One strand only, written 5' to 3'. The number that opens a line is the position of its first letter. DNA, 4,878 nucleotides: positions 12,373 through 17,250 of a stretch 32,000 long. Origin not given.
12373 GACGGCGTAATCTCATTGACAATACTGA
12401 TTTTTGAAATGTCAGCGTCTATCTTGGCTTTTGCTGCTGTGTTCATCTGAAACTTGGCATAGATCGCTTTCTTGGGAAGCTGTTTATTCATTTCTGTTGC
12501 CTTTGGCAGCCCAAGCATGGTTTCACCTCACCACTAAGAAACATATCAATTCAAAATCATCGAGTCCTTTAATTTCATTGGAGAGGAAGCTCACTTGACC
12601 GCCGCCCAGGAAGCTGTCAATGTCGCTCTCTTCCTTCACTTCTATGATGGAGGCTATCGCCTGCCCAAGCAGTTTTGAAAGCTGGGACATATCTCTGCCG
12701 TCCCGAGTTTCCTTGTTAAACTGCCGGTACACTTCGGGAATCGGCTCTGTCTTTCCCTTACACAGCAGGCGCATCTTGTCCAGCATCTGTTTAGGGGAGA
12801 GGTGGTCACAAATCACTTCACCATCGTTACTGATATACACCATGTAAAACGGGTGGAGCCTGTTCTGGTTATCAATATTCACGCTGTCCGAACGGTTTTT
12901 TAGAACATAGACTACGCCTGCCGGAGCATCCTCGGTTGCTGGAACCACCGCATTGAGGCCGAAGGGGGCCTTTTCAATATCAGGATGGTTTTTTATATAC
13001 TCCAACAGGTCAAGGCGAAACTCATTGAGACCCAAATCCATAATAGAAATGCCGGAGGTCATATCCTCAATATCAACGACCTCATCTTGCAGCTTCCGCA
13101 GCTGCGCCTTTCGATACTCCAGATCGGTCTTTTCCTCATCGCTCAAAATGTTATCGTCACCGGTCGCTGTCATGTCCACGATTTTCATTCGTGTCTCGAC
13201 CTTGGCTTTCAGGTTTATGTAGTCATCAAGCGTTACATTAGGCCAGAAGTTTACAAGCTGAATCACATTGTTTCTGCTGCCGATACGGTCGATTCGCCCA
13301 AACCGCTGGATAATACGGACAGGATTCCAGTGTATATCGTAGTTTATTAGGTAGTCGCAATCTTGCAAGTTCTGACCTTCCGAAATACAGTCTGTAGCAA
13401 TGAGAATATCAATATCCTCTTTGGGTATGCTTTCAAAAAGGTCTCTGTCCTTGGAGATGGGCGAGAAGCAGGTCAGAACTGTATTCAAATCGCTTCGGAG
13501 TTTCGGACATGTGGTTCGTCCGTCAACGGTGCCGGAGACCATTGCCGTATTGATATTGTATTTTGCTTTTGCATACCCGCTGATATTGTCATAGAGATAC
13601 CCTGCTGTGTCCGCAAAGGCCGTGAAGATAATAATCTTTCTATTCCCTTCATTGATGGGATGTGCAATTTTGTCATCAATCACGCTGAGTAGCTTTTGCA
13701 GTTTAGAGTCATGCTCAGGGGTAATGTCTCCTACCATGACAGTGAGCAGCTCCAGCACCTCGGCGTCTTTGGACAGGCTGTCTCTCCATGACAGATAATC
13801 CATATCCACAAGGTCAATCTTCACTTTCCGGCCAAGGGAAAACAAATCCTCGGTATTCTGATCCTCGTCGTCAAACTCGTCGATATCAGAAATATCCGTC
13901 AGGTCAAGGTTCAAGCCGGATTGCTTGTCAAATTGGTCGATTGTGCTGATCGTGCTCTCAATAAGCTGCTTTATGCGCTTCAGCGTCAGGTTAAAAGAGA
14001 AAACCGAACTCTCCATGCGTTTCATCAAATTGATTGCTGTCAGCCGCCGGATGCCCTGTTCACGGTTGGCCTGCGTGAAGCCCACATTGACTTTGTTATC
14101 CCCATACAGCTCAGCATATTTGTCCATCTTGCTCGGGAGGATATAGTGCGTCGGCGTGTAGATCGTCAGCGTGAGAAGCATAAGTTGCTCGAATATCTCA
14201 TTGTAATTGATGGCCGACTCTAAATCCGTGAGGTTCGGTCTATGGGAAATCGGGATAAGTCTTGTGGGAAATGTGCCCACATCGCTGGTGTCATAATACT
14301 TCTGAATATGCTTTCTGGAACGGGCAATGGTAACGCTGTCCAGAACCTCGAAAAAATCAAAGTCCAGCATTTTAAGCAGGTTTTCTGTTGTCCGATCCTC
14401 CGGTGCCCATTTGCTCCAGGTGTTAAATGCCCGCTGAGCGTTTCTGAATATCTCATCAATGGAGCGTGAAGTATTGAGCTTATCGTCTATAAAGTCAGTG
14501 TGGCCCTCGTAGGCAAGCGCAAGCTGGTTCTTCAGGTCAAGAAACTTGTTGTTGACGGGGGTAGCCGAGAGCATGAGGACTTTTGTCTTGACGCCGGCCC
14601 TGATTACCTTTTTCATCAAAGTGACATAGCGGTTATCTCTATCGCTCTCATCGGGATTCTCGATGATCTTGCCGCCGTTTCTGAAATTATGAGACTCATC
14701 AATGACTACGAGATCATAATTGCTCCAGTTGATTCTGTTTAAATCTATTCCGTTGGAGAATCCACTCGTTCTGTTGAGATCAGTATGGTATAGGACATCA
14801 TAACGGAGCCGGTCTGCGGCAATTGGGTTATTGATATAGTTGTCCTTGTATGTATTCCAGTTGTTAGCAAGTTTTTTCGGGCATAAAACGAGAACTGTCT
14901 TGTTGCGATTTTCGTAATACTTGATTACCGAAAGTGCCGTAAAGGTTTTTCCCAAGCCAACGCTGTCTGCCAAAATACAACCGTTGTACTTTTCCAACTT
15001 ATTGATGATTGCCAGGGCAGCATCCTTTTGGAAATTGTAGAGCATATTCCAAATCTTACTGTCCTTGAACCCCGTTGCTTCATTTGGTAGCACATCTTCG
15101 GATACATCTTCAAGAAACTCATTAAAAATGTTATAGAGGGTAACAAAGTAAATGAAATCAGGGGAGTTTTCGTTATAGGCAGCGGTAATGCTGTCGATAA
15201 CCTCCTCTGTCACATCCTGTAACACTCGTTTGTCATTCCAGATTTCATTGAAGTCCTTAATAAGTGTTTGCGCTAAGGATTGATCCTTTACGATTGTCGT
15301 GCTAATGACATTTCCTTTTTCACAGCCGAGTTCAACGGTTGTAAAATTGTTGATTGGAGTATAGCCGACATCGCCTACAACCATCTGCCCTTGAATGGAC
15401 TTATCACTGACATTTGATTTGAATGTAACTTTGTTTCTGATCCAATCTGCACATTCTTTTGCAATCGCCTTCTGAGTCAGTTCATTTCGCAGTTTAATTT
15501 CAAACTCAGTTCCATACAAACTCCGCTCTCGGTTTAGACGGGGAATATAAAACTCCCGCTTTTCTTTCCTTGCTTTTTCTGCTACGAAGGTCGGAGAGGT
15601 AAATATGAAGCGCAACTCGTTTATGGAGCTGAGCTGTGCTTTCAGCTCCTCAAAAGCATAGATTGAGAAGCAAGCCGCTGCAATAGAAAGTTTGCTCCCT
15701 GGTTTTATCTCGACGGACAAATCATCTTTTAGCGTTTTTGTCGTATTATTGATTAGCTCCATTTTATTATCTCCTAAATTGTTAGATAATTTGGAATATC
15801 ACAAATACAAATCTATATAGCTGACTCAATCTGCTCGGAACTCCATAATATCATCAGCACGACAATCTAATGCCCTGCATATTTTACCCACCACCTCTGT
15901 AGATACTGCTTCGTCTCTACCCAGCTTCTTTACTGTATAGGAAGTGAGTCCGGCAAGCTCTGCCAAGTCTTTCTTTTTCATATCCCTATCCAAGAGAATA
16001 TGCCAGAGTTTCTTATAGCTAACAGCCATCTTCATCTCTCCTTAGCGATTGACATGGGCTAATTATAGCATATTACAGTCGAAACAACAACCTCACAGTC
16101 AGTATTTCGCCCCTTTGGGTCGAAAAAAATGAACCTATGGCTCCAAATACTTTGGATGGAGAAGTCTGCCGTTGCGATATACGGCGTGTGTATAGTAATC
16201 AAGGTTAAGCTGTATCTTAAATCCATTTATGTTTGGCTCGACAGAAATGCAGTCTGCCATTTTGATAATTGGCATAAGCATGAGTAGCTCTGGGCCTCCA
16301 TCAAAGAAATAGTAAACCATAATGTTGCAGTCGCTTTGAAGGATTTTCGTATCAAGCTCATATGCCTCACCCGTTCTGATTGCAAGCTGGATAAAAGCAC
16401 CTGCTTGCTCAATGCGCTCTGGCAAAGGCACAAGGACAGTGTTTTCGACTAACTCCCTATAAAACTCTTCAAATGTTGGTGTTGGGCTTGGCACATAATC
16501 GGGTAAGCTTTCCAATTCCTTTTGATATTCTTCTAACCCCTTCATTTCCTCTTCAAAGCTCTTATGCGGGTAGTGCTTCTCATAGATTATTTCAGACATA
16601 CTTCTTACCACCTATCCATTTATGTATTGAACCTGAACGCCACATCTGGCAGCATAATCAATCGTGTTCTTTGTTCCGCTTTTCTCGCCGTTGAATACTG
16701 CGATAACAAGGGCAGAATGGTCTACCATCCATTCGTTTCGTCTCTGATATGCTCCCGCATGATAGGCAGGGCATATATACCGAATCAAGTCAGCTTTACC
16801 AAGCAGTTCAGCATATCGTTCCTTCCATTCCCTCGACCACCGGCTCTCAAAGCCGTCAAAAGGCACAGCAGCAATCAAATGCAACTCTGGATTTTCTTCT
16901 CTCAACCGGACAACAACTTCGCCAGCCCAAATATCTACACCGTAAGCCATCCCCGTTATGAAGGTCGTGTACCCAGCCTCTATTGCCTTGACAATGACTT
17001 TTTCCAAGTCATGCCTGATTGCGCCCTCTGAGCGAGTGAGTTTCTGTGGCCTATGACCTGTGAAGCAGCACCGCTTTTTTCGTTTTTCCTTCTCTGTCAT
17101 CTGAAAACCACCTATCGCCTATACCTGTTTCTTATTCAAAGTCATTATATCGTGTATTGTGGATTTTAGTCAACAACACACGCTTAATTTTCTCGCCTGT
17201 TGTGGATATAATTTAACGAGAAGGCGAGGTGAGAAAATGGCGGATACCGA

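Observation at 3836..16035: Type III R-M core expanded into a six-gene, translationally coupled helicase/nuclease/HEPN-like operon: candidate undescribed composite defence system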

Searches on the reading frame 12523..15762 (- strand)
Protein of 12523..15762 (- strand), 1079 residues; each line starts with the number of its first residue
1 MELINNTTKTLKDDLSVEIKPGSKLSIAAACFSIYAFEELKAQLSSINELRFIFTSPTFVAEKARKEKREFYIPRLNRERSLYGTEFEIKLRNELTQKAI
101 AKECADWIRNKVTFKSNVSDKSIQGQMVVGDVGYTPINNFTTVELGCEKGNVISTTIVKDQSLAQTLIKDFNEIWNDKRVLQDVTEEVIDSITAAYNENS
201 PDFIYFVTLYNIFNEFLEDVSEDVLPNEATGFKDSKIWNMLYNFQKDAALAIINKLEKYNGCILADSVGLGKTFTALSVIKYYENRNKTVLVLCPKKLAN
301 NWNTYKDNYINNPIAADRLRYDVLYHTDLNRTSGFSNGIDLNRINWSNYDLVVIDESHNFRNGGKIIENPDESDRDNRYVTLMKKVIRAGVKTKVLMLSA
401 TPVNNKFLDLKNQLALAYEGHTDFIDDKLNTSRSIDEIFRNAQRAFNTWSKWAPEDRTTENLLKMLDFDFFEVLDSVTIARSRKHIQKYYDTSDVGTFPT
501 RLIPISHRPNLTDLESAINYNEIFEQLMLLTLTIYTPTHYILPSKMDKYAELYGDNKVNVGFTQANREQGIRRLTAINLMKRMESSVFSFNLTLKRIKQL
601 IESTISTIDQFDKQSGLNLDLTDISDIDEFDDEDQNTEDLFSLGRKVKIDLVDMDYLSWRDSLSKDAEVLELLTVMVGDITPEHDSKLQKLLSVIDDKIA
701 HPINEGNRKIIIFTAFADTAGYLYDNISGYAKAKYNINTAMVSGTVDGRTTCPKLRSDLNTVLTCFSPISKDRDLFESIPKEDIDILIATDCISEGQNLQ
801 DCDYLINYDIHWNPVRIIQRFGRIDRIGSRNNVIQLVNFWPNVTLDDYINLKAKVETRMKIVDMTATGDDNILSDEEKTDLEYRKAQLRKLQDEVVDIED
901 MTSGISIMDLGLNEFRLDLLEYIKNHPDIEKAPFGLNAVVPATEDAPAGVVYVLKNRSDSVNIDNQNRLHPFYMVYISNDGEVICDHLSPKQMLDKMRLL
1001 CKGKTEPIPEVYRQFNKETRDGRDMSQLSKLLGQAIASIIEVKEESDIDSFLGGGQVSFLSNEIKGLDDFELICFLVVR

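Call 3: search_protein_families(library=pfam, proteins=[window:12523-15762:-], max_evalue=0.01)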
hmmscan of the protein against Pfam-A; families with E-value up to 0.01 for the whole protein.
window:12523-15762:- (1079 aa): 5 families
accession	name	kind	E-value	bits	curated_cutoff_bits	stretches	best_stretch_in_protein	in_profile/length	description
PF00271.37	Helicase_C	-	1e-14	55.1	23.5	1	699-828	10-110/110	Helicase conserved C-terminal domain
PF00176.29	SNF2-rel_dom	-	5.4e-12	45.8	24.9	1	253-411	9-172/290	SNF2-related domain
PF04851.21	ResIII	-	5.1e-09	36.7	22.5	1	241-403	4-163/164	Type III restriction enzyme, res subunit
PF20720.3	nSTAND3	-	4.5e-05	23.6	27.2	1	249-304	7-63/155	Novel STAND NTPase 3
PF00270.35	DEAD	-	0.00024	21.3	26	0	252-403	7-161/167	DEAD/DEAH box helicase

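Call 4: search_protein_families(library=padloc, proteins=[window:12523-15762:-], max_evalue=0.01)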
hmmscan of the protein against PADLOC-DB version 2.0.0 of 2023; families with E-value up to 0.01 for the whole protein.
window:12523-15762:- (1079 aa): 45 families (the best 25 are shown)
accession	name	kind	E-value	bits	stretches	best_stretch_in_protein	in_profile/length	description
PDLC01075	C3a139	-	3.2e-126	420.9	1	2-1078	3-947/948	HKD+Snf2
PDLC02621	DrmD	-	1e-37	127.9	2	564-845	388-641/1040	DrmD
PDLC02623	DrmD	-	4.6e-31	105.4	2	683-880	508-674/1040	DrmD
PDLC02619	DrmD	-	1.7e-28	97.3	2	572-836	294-542/872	DrmD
PDLC02500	BrxHI|BrxHII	-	7.9e-27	92.2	3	781-840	527-585/933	BrxHI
PDLC03830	ZacC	-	1.9e-24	84.4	3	315-425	226-310/1019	-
PDLC00659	HmaA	-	2.2e-24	83.4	1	543-844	352-626/1176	SNF2 helicase / DEAD-box helicase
PDLC02193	PLD_Helicase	-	3.1e-23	79.9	1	681-880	664-853/905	-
PDLC02572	DrmA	-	1.5e-20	70.8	2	575-833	396-627/1043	DrmA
PDLC02843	DpdE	-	1.2e-19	67.8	2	241-406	159-301/1091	DpdE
PDLC04556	PDC-M27C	-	2e-18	64.1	3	245-311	40-109/892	-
PDLC02633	DrmD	-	2.9e-18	63.2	1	665-842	484-643/839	DrmD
PDLC02632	DrmD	-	3e-17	60.4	2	776-844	571-638/662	DrmD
PDLC02504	BrxHI|BrxHII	-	1.2e-16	57.9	2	577-856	373-611/971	BrxHII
PDLC02840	DpdE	-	1.2e-15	54.9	2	263-406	180-306/1091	DpdE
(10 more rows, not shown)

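Call 5: search_protein_families(library=ncbifam, proteins=[window:12523-15762:-], max_evalue=0.01)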
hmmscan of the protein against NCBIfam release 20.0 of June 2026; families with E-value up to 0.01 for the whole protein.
window:12523-15762:- (1079 aa): 21 families
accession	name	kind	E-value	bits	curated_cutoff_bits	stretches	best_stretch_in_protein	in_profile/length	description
NF038317.1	DISARM_DrmD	equivalog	5.8e-44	150.7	610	2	564-846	372-627/1021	DISARM system SNF2-like helicase DrmD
NF042964.1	phospholipD_antiphage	equivalog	3.3e-35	121.7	1100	3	578-861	587-821/895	phospholipase D-like domain-containing anti-phage protein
NF038318.1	DISARM_DrmD_b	equivalog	4.1e-27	94.7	950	2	573-836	292-539/868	DISARM system SNF2-like helicase DrmD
NF041062.1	DpdE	equivalog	2.4e-25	88.7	500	2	241-406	154-301/1048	protein DpdE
NF003426.0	PRK04914.1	equivalog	2.9e-13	48.9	576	1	784-839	548-603/959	RNA polymerase-associated protein RapA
NF053675.1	pilus_reg_Snf2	equivalog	4.6e-12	44.8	1100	1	213-363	557-713/1029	pilus expression-regulating Snf2 family helicase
NF010337.0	PRK13766.1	equivalog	4.2e-10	38.4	610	1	663-860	327-498/781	Hef nuclease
NF041790.1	anti-phage_ZorD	equivalog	1.5e-08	33.1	1500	1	257-309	602-657/1035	type I Zorya anti-phage system protein ZorD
TIGR04095.1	dnd_restrict_1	equivalog_domain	1.1e-07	31.3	600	1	241-316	9-84/451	DNA phosphorothioation system restriction enzyme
NF058637.1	helic_SCO1167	equivalog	3.3e-07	28.7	1200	1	261-304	490-536/932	SCO1167/SCO6262 family helicase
NF053631.1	RNA_helic_CshA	equivalog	1.1e-06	27.8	646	1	775-851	279-355/434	degradosome RNA helicase CshA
NF008394.0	PRK11192.1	equivalog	6.5e-06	25.2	507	1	777-839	291-353/441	ATP-dependent RNA helicase SrmB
NF003390.0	PRK04537.1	equivalog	3.7e-05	23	732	1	762-846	286-370/572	ATP-dependent RNA helicase RhlB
NF003419.0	PRK04837.1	equivalog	5.6e-05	22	588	1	763-837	286-360/424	ATP-dependent RNA helicase RhlB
NF053711.1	RNA_heli_RhlE1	exception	0.00019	20.3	750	1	777-838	288-349/434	RNA helicase RhlE1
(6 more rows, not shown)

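Call 28: search_solved_structures(query=window:12523-15762:-, max_evalue=0.001, show_alignments=1)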
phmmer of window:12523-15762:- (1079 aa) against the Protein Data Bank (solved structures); distinct sequences matched with E-value up to 0.001: 44.
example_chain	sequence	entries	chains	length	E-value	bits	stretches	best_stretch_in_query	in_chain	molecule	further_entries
6ne3_W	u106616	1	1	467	1.8e-08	36.1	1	237-411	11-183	SWI/SNF-related matrix-associated actin-dependent regulator of chromatin subfamily A membe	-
5hzr_A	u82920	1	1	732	2e-08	36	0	786-877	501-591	SNF2-family ATP dependent chromatin remodeling factor like protein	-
8v4y_W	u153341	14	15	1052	2.6e-08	35.6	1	226-412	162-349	SWI/SNF-related matrix-associated actin-dependent regulator of chromatin subfamily A membe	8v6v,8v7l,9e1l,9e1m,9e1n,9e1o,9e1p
6jyl_K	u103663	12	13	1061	2.2e-07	32.5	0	261-410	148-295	ISWI chromatin-remodeling complex ATPase ISW1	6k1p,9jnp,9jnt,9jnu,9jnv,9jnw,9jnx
6iro_L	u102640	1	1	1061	2.2e-07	32.5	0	261-410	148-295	ISWI chromatin-remodeling complex ATPase ISW1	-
7x3t_V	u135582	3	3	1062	2.2e-07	32.5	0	261-410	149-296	ISWI chromatin-remodeling complex ATPase ISW1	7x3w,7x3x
7otq_K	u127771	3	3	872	6.3e-07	31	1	243-311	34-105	Chromodomain-helicase-DNA-binding protein 1-like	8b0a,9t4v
7epu_B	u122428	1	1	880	6.5e-07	31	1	243-311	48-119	Chromodomain-helicase-DNA-binding protein 1-like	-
7enn_K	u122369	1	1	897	6.7e-07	30.9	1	243-311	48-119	Chromodomain-helicase-DNA-binding protein 1-like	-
23cp_K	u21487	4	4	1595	1.3e-06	29.9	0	785-877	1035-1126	WD40 repeat-containing protein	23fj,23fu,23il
1z63_A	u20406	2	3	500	1.4e-06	29.9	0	252-363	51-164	Helicase of the snf2/rad54 family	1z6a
1fuk_A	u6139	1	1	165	5.8e-06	27.8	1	749-837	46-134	EUKARYOTIC INITIATION FACTOR 4A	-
8so8_A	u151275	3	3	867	6.7e-06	27.6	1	784-833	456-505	RNA polymerase-associated protein RapA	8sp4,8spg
6vzg_K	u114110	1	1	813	6.7e-06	27.6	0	784-853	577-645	Nuclear protein STH1/NPS1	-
6vz4_K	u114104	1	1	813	6.7e-06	27.6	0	784-853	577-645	Nuclear protein STH1/NPS1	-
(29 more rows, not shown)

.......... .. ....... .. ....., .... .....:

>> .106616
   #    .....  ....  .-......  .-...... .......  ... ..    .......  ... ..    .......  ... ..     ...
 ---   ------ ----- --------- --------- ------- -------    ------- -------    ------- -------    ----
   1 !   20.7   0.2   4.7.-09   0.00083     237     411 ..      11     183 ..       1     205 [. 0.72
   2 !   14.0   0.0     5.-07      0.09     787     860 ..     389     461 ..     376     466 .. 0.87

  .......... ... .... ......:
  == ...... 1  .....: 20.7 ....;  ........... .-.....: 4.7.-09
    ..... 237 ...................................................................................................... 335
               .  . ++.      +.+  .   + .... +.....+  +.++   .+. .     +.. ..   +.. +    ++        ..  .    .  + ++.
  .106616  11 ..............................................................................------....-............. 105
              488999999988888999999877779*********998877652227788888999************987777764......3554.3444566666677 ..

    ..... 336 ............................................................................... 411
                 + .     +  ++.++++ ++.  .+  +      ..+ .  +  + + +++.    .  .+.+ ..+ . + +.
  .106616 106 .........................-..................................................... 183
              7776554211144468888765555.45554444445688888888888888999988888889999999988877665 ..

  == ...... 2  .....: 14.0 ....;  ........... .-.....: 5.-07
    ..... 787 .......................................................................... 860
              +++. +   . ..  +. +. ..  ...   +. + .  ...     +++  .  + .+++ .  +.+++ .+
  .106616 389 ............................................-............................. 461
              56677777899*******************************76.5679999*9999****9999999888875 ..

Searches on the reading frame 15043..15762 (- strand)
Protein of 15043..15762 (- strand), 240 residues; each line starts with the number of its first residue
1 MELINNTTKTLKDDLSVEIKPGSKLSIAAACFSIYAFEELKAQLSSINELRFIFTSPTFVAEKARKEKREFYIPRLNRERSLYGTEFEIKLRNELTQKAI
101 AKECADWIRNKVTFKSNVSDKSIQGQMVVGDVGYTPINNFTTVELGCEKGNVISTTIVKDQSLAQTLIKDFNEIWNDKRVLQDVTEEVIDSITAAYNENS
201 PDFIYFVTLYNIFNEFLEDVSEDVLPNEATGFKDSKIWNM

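Call 88: search_solved_structures(query=A4, max_evalue=10, show_alignments=2)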
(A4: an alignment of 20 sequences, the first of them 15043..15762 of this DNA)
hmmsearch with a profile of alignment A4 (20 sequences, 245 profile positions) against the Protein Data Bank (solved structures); distinct sequences matched with E-value up to 10: 0.

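Call 89: search_protein_families(library=pfam, proteins=[window:15043-15762:-], max_evalue=10)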
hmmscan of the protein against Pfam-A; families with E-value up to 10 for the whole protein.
window:15043-15762:- (240 aa): 0 families

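Call 90: search_protein_families(library=padloc, proteins=[window:15043-15762:-], max_evalue=0.01)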
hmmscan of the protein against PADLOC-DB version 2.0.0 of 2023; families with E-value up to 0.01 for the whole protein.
window:15043-15762:- (240 aa): 1 family
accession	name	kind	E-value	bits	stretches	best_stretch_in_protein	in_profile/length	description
PDLC01609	Cas6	-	0.004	15.9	1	34-119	17-89/137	"CAS-I,CAS-II,CAS-III,CAS-IV,CAS-V,CAS-VI; crRNAmaturation"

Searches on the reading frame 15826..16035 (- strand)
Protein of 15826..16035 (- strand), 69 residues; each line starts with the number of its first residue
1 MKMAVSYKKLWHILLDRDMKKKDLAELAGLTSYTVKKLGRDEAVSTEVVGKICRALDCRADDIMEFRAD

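Call 3: search_protein_families(library=pfam, proteins=[window:15826-16035:-], max_evalue=0.01)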
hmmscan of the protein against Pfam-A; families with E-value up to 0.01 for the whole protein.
window:15826-16035:- (69 aa): 2 families
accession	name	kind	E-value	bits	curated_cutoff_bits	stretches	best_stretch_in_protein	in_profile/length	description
PF13443.12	HTH_26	-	6.7e-18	65.1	22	1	9-69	1-63/63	Cro/C1-type HTH DNA-binding domain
PF01381.28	HTH_3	-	0.00088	19.7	23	1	16-62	7-54/55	Helix-turn-helix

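Call 4: search_protein_families(library=padloc, proteins=[window:15826-16035:-], max_evalue=0.01)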
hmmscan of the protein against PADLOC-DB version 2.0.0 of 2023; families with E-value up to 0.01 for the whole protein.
window:15826-16035:- (69 aa): 2 families
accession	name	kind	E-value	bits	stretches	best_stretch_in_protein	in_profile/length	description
PDLC03946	RmrA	-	0.00035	17.4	1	16-58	13-56/357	-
PDLC02926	HTH_VI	-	0.0013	17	1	16-66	12-63/92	-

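Call 5: search_protein_families(library=ncbifam, proteins=[window:15826-16035:-], max_evalue=0.01)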
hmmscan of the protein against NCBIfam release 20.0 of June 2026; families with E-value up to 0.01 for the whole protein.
window:15826-16035:- (69 aa): 2 families
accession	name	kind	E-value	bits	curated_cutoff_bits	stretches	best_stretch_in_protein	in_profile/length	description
NF000090.1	trans_reg_VanU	equivalog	7.5e-18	64.5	150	1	3-65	1-63/75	glycopeptide resistance transcriptional regulator VanU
NF010465.0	PRK13890.1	equivalog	0.0069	16.5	96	1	6-60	6-61/121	conjugal transfer protein TrbA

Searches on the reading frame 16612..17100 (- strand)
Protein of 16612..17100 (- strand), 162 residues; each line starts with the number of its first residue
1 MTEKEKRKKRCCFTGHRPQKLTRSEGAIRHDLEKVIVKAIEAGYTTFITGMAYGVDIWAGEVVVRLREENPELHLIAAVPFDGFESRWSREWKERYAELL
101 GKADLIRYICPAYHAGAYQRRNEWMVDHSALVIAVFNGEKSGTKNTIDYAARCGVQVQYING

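Call 33: search_protein_families(library=pfam, proteins=[window:16612-17100:-], max_evalue=0.001)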
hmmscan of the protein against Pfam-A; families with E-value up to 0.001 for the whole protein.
window:16612-17100:- (162 aa): 2 families
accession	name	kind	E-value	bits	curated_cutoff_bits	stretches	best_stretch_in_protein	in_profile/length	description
PF06908.16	YpsA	-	4.7e-26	92.2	27.7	1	11-147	1-145/168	YspA SLOG family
PF02481.21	DNA_processg_A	-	4.6e-06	26.4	29.6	1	32-160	62-187/212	DNA recombination-mediator protein A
